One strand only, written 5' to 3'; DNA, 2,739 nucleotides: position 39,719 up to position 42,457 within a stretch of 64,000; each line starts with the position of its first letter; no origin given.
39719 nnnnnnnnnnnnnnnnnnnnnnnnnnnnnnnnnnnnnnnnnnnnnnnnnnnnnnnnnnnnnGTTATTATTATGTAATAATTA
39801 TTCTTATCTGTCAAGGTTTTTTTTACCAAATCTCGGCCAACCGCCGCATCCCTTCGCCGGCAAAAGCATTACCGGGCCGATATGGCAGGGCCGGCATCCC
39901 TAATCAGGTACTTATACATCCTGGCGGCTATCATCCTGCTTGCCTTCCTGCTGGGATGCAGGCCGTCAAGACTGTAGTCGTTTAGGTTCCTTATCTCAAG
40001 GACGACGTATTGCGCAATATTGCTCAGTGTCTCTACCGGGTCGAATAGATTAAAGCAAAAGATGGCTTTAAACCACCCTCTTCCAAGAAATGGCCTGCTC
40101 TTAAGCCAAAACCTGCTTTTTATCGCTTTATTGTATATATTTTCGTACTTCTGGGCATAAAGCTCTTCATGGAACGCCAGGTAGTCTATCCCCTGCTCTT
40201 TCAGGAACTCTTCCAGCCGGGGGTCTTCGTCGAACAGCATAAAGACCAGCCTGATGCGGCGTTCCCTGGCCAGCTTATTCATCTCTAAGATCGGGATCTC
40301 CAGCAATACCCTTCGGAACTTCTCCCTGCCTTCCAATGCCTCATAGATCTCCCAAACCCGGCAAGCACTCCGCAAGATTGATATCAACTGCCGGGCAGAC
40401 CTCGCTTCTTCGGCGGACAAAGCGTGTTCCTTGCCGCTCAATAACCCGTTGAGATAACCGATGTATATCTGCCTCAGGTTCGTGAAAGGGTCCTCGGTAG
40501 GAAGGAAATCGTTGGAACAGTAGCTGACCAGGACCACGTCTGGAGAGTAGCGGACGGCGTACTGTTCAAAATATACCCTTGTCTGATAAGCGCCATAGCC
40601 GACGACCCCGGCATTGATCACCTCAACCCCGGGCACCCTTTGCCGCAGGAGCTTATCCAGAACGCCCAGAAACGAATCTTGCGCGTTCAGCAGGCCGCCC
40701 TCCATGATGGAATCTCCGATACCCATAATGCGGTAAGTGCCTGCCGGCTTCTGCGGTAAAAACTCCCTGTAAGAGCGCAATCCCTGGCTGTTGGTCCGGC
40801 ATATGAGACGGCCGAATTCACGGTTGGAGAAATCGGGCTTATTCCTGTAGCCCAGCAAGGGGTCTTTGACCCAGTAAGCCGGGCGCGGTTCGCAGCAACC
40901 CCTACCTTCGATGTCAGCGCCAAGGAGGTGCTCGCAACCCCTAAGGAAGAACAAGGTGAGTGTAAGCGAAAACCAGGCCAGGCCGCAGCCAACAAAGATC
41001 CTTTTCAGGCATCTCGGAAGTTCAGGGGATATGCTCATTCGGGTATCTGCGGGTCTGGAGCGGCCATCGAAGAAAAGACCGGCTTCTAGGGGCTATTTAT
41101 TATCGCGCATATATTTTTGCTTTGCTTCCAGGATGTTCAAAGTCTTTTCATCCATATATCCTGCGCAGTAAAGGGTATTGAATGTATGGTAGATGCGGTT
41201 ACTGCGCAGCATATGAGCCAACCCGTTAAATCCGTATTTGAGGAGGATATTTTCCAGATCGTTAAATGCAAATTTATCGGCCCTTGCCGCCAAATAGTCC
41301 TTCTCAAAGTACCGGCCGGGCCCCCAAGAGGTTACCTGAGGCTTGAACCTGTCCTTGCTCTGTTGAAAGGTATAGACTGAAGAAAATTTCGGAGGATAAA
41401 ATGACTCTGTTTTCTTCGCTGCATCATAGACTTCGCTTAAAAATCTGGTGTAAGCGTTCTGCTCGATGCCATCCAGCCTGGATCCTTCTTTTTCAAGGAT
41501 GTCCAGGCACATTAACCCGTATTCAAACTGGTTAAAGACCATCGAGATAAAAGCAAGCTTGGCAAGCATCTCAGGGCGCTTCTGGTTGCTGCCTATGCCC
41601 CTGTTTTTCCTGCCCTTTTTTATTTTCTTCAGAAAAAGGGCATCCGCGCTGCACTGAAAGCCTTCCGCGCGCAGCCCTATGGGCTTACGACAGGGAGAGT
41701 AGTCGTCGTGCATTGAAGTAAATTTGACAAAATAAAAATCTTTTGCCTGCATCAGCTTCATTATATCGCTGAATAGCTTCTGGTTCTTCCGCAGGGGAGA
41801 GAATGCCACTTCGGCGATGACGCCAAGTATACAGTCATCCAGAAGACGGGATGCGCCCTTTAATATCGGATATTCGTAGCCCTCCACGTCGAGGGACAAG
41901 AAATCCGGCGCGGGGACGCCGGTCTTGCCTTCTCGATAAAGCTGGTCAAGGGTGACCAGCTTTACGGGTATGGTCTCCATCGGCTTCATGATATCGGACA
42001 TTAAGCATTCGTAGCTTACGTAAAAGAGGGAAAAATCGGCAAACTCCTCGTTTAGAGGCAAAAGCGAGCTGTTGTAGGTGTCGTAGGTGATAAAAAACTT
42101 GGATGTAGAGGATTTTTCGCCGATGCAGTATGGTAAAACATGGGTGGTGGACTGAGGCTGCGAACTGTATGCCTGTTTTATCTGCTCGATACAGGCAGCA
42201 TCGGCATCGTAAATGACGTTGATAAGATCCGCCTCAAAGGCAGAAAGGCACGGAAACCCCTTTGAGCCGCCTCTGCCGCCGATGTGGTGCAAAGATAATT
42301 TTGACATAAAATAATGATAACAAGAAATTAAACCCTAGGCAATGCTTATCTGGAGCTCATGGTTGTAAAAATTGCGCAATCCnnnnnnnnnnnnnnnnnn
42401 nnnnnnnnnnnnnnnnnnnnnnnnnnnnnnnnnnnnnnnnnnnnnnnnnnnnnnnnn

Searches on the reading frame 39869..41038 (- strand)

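Call 57: search_protein_families(library=pfam, proteins=[window:39869-41038:-], max_evalue=0.001)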
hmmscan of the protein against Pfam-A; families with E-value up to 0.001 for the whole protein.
window:39869-41038:- (389 aa): 2 families
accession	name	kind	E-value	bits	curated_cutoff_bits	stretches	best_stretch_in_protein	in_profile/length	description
PF13472.12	Lipase_GDSL_2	-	5.3e-10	40.5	32.9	1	107-225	2-99/178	GDSL-like Lipase/Acylhydrolase family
PF00657.28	Lipase_GDSL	-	5.4e-08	33.7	23.6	1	104-373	1-207/208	GDSL-like Lipase/Acylhydrolase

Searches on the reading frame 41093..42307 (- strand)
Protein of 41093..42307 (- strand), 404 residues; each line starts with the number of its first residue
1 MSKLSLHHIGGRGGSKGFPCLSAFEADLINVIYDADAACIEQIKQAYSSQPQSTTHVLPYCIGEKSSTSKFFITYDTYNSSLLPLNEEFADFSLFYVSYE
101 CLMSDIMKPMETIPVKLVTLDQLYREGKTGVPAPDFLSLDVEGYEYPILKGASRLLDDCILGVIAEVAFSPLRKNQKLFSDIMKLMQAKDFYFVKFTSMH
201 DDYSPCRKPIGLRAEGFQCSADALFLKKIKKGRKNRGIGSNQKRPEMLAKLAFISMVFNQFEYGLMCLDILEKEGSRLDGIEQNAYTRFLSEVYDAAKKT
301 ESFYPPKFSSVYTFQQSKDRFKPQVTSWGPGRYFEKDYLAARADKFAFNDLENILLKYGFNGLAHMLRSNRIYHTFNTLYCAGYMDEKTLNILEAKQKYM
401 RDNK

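Call 57: search_protein_families(library=pfam, proteins=[window:41093-42307:-], max_evalue=0.001)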
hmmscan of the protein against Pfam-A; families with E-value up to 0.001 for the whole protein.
window:41093-42307:- (404 aa): 1 family
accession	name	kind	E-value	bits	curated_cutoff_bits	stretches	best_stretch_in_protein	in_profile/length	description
PF05050.19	Methyltransf_21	-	4.2e-15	56.7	22.7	1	92-191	85-171/173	Methyltransferase FkbM domain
